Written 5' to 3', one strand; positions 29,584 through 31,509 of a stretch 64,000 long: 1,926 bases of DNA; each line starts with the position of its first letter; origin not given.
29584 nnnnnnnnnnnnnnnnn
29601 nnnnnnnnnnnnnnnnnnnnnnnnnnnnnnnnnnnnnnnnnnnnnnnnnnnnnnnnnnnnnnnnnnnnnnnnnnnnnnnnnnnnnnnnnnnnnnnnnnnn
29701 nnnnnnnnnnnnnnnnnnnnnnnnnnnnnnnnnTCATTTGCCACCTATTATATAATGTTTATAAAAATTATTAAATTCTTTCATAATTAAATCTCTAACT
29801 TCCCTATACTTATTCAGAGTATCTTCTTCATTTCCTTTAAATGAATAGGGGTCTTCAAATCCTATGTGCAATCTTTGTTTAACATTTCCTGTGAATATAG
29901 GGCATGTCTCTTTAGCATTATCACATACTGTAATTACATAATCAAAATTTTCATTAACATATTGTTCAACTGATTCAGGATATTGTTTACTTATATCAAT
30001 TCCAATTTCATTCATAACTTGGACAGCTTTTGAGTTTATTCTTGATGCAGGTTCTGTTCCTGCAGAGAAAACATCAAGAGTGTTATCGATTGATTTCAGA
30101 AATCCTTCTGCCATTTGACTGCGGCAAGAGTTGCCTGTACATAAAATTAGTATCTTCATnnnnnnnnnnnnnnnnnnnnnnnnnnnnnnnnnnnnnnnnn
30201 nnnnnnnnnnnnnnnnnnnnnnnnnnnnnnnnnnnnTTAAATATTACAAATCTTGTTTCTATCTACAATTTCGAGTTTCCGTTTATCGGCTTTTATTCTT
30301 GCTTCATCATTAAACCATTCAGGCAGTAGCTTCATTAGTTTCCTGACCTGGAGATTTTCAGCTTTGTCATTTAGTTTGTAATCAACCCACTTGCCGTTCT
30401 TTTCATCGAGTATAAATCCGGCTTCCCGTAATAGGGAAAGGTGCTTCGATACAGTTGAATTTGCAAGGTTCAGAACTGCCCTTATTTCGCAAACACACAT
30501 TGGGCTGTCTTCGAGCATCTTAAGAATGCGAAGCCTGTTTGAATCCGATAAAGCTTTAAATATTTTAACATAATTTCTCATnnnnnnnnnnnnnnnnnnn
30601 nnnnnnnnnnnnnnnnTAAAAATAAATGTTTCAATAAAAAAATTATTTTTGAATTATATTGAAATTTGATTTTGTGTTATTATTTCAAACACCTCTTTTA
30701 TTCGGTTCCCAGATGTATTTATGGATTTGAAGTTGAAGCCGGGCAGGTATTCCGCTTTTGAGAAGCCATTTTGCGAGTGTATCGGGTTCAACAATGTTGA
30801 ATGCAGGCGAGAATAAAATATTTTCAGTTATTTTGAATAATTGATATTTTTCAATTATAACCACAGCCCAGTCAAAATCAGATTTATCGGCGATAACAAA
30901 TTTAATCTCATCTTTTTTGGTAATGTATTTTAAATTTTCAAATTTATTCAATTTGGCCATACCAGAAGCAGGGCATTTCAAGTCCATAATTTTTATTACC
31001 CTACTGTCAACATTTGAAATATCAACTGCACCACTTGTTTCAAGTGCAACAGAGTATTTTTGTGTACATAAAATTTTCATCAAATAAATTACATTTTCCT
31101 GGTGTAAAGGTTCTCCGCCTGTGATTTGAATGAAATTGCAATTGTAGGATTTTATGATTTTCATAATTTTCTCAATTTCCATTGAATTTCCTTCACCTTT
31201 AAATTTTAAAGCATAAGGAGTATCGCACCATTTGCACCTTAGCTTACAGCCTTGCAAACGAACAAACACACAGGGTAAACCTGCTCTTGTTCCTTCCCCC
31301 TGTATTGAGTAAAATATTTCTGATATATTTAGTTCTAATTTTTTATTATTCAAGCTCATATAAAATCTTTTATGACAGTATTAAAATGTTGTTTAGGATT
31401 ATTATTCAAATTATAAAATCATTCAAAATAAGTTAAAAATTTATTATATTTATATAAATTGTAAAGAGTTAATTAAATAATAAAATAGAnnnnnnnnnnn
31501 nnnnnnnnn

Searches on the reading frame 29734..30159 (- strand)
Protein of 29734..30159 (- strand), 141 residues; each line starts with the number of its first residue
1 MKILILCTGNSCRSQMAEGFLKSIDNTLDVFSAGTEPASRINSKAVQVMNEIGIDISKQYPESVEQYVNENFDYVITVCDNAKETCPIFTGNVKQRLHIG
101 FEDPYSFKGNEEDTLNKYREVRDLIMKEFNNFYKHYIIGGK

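Call 8: search_protein_families(library=pfam, proteins=[window:29734-30159:-], max_evalue=0.001)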
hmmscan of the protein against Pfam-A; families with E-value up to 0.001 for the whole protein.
window:29734-30159:- (141 aa): 1 family
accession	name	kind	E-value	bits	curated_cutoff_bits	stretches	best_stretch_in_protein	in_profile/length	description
PF01451.26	LMWPc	-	3.8e-22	79.5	23.2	1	3-132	1-143/144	Low molecular weight phosphotyrosine protein phosphatase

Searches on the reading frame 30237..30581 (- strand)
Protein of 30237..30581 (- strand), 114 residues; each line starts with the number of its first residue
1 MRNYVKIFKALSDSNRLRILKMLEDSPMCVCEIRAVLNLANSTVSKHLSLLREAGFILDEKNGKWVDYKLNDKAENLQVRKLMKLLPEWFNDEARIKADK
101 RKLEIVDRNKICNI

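Call 8: search_protein_families(library=pfam, proteins=[window:30237-30581:-], max_evalue=0.001)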
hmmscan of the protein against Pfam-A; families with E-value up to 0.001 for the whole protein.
window:30237-30581:- (114 aa): 4 families
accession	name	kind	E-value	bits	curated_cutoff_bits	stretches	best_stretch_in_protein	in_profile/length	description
PF01022.26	HTH_5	-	2e-16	60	22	1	13-57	1-45/47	Bacterial regulatory protein, arsR family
PF12840.13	HTH_20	-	1.6e-10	41.2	27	1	11-57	1-48/51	Helix-turn-helix domain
PF13412.12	HTH_24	-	0.00052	20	21.9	0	13-57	2-47/48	Winged helix-turn-helix DNA-binding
PF13936.12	HTH_38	-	0.00068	19.8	27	0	9-48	3-41/44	Helix-turn-helix domain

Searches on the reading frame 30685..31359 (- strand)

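Call 8: search_protein_families(library=pfam, proteins=[window:30685-31359:-], max_evalue=0.001)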
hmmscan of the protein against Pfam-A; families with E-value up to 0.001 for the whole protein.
window:30685-31359:- (224 aa): 2 families
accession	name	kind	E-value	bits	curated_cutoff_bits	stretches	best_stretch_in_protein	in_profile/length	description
PF04055.27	Radical_SAM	-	3.6e-12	47.2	29.5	1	36-112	5-88/166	Radical SAM superfamily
PF13353.11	Fer4_12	-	1.6e-09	38.6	22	1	19-92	1-71/137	4Fe-4S single cluster domain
